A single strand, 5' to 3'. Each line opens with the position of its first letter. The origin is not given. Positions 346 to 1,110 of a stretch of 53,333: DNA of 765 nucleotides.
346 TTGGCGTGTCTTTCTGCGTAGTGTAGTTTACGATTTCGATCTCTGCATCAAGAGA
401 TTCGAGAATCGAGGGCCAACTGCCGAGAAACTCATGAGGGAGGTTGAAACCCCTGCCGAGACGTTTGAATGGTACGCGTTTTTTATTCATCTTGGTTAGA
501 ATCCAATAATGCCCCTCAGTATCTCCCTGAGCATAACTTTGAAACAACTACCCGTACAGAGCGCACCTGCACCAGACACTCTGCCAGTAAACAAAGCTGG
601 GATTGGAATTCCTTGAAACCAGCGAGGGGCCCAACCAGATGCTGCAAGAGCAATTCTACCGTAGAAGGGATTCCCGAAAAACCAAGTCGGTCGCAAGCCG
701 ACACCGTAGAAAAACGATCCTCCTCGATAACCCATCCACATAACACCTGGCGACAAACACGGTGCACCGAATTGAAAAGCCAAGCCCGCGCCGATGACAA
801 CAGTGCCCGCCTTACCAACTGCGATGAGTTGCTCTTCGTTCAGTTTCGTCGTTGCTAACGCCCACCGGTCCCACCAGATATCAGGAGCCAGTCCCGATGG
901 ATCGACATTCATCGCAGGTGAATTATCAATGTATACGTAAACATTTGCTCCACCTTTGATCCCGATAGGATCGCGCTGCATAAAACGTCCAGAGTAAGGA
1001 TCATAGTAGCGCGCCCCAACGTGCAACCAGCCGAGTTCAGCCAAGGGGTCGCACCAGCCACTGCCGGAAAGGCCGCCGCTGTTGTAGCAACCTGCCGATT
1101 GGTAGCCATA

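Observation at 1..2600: AT-rich orphan Rhs/YD-repeat toxin module with putative immunity gene, frameshifted and without its own start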

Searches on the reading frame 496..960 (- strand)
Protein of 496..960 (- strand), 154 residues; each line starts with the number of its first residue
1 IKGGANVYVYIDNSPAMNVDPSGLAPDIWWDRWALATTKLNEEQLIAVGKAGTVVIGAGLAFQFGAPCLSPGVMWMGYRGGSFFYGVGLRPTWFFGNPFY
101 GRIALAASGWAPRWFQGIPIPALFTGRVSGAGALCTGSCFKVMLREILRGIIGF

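Call 8: search_protein_families(library=pfam, proteins=[window:496-960:-], max_evalue=10)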
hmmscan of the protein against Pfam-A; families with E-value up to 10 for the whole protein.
window:496-960:- (154 aa): 0 families

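Call 22: find_homologous_proteins(query=window:499-888:-, max_evalue=1)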
Query seq(130 aa): 213 candidates shared short words with the query, none scored E <= 1.
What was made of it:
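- Tried and rejected: The word-index search with the CT alone returned nothing, not even the identical P0001 (call 22).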

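Call 35: search_protein_representatives(protein=window:499-888:-)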
Query: 130 residues. Proteins with E-value up to 0.001 (for the whole library): 3; up to 1e-10: 1; up to 1e-30: 1. The best 3 are listed.
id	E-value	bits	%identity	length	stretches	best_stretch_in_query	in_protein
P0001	4.2e-82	289.5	100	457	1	1-130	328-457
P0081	1.6e-08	50.6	29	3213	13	24-84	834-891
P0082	8.3e-04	35.4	35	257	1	30-126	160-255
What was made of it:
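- Tried and rejected: It is therefore uninformative; the exhaustive search (call 35) replaced it. P0081 (E 1.6e-8 in call 35) was rejected.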

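Call 39: find_encoding_contigs(protein=P0082, flank=10000, max_places=4)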
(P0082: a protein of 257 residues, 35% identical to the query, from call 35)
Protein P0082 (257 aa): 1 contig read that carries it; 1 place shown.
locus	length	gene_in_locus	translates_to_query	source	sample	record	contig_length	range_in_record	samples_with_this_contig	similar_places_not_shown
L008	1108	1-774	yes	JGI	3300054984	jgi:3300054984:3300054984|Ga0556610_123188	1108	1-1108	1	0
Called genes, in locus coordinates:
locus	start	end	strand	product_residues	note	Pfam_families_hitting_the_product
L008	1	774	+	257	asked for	?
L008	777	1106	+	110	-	?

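Call 40: predict_structure(protein=window:499-888:-)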
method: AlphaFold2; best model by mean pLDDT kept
length: 130 residues; sequences in the alignment: 1
mean_pLDDT: 38.0   pTM: 0.26
mean pLDDT of the five models: 38.0, 36.0, 35.2, 32.6, 30.0
residues with pLDDT >= 90: 0; 70-90: 0; 50-70: 9; < 50: 121
segments of 3 or more residues with pLDDT < 50: 1-12, 24-61, 63-130
pLDDT, mean of each block of 10 residues (from residue 1): 37 51 45 39 36 42 41 32 30 30 29 41 41
secondary structure, 60 per line:
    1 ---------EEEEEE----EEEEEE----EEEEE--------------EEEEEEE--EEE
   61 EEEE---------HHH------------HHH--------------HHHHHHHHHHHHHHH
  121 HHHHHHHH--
elements in order: E10-15 E20-25 E30-34 E49-55 E58-64 H106-128
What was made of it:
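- Tried and rejected: The single-sequence AlphaFold model of the CT was unusable (pLDDT 38, call 40).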

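Call 45: find_related_loci(query=A1, collection=metagenome_contigs, flank=6000)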
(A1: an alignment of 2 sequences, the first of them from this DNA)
Query A1 (130 aa) in metagenome_contigs; peptide patterns used: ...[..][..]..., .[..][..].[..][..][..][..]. (x = any residue, [..] = any of these).
227 stretches matched a pattern, but none encodes a relative of the query by tblastn (E <= 1e-3).

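Call 46: find_related_loci(query=A1, collection=genome_contigs, flank=10000)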
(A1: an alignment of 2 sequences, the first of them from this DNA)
Query A1 (130 aa) in genome_contigs; peptide patterns used: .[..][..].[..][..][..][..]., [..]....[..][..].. (x = any residue, [..] = any of these).
244 stretches matched a pattern, but none encodes a relative of the query by tblastn (E <= 1e-3).

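Call 53: search_solved_structures(query=A1, max_evalue=1)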
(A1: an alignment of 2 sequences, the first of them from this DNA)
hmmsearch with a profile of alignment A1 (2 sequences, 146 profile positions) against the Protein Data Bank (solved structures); distinct sequences matched with E-value up to 1: 35.
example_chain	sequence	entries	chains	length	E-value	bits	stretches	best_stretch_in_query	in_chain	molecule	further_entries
4qv8_K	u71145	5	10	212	0.0014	21.8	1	8-91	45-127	Proteasome subunit beta type-5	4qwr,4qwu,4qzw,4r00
4qv1_K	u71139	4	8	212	0.0017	21.5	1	5-91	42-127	Proteasome subunit beta type-5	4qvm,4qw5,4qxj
4qv3_K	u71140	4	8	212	0.003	20.7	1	7-91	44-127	Proteasome subunit beta type-5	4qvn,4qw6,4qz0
4qv5_K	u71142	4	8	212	0.003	20.7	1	8-91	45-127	Proteasome subunit beta type-5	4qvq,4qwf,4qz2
4qv4_K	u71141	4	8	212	0.0032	20.6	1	7-91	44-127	Proteasome subunit beta type-5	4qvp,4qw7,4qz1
5cza_K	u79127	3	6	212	0.0034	20.5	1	8-91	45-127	Proteasome subunit beta type-5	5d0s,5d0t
5fga_K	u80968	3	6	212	0.0036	20.5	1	8-91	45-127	Proteasome subunit beta type-5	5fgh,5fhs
9qaf_K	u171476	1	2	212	0.0036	20.4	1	8-91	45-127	Proteasome subunit beta type-5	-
5cz9_K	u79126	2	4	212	0.0037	20.4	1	8-91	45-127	Proteasome subunit beta type-5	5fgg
9qai_K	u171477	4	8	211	0.0037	20.4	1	8-91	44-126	Proteasome subunit beta type-5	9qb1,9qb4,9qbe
9qbo_K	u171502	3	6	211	0.0037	20.4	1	8-91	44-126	Proteasome subunit beta type-5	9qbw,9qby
5d0w_K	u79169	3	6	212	0.0037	20.4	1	8-91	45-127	Proteasome subunit beta type-5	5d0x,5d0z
5cz6_K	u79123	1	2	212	0.0037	20.4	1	8-91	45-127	Proteasome subunit beta type-5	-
1g0u_K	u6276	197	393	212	0.0037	20.4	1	8-91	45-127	PROTEASOME COMPONENT PRE2 | proteasome endopeptidase complex | Proteasome subunit beta type-5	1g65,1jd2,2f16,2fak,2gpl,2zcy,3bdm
9ey9_K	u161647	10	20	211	0.0037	20.4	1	8-91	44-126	proteasome endopeptidase complex | Proteasome subunit beta type-5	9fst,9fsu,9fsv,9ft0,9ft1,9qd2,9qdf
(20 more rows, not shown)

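Call 54: search_solved_structures(query=A1, max_evalue=0.002, show_alignments=1)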
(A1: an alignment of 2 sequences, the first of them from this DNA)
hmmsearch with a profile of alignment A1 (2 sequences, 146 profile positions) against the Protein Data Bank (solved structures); distinct sequences matched with E-value up to 0.002: 2.
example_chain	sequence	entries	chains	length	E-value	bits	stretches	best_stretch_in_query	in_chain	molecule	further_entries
4qv8_K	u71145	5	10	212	0.0014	21.8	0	8-91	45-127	Proteasome subunit beta type-5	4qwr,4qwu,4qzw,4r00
4qv1_K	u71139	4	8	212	0.0017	21.5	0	5-91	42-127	Proteasome subunit beta type-5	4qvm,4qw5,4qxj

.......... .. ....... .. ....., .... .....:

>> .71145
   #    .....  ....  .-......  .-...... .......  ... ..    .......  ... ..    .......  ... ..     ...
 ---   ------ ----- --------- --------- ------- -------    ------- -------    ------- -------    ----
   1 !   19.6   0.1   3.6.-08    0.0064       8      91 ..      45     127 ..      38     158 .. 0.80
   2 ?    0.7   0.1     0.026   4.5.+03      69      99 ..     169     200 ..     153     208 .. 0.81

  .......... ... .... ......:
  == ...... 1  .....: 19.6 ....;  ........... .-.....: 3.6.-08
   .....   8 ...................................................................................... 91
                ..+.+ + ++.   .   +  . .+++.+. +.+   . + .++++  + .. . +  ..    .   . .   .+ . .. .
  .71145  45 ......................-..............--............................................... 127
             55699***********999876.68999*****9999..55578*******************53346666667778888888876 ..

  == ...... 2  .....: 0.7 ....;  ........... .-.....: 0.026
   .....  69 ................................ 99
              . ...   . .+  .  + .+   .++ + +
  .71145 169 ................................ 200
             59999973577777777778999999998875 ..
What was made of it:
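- Tried and rejected: A 2-sequence CT profile hit yeast proteasome beta5 (E 0.0014, calls 53, 54).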

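Call 70: search_solved_structures(query=A5, max_evalue=1)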
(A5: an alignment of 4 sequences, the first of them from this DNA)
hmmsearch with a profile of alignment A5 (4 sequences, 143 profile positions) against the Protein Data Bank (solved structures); distinct sequences matched with E-value up to 1: 0.
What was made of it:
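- Tried and rejected: I rejected this because only that one protein matched and the hit disappeared with the 4-sequence profile (call 70).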

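Call 72: search_protein_families(library=pfam, alignment_id=A5, max_evalue=1)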
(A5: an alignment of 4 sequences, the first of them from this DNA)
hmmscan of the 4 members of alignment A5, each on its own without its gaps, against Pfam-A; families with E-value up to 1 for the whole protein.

A. member 1, seq(130 aa): 0 families

B. families by the number of members that match (of 4 scanned): 1 family
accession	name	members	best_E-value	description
PF05839.16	Apc13p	1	0.18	Apc13p protein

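Call 74: find_related_loci(query=A5, collection=metagenome_contigs, flank=8000)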
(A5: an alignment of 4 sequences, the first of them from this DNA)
Query A5 (130 aa) in metagenome_contigs; peptide patterns used: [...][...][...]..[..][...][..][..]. (x = any residue, [..] = any of these).
126 stretches matched a pattern, but none encodes a relative of the query by tblastn (E <= 1e-3).

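Call 78: search_protein_families(library=pfam, proteins=[P0081], max_evalue=0.01)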
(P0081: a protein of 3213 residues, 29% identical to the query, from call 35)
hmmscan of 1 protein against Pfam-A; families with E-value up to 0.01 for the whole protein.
P0081 (3213 aa): 15 families
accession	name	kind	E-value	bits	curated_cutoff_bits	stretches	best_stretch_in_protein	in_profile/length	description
PF22544.2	HYDIN_VesB_CFA65-like_Ig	-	8e-194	629.7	25.5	27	1119-1207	8-95/100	HYDIN/CFA65/VesB-like, Ig-like domain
PF15780.11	ASH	-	6.4e-178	578.3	27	26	702-788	5-90/98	Abnormal spindle-like microcephaly-assoc'd, ASPM-SPD-2-Hydin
PF22073.2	Cep192_D4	-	5.3e-147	481.2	35.5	14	1522-1619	3-110/112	Cep192 domain 4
PF07610.17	DUF1573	-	1.8e-132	432.3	26.1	17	1527-1618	5-96/98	Protein of unknown function (DUF1573)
PF24507.1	Ig_CFAP65_4th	-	2e-47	159.9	27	0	2570-2644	2-76/76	CFAP65, fourth Ig-like domain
PF24798.1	Ig-CFAP74_4th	-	2.6e-30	104.9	28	0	1835-1902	4-72/95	CFAP74 forth Ig-like domain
PF24291.1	Ig_CFAP65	-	8.3e-29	100.3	27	0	657-702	72-117/121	Cilia- and flagella-associated protein 65-like, Ig-like domain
PF12371.14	TMEM131_like_N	-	2.5e-26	92.2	28.8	0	1528-1591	6-71/84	Transmembrane protein 131-like N-terminal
PF22067.2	Cep192_D3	-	7.7e-25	87.3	27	0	1125-1185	12-73/99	Cep192 domain 3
PF07705.17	CARDB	-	2e-21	76.5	22.7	0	1531-1595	11-75/101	CARDB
PF21310.3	OCRL-like_ASH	-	1.4e-17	64.3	27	0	1119-1146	4-31/109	Inositol polyphosphate 5-phosphatase OCRL-like, ASH domain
PF20424.3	PilZN3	-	1.4e-14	54.7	27.4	0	581-637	22-77/135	PilZN3 domain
PF25248.1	Ig_CFAP65_8th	-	3.7e-09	36.9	25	0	705-738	4-37/128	CFAP65, eight Ig-like domain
PF22064.2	Cep192_D2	-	4.1e-09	37.3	27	0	711-737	13-39/154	Cep192 domain 2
PF11611.13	DUF4352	-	1.4e-06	29.1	25.9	0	1847-1866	37-56/122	Domain of unknown function (DUF4352)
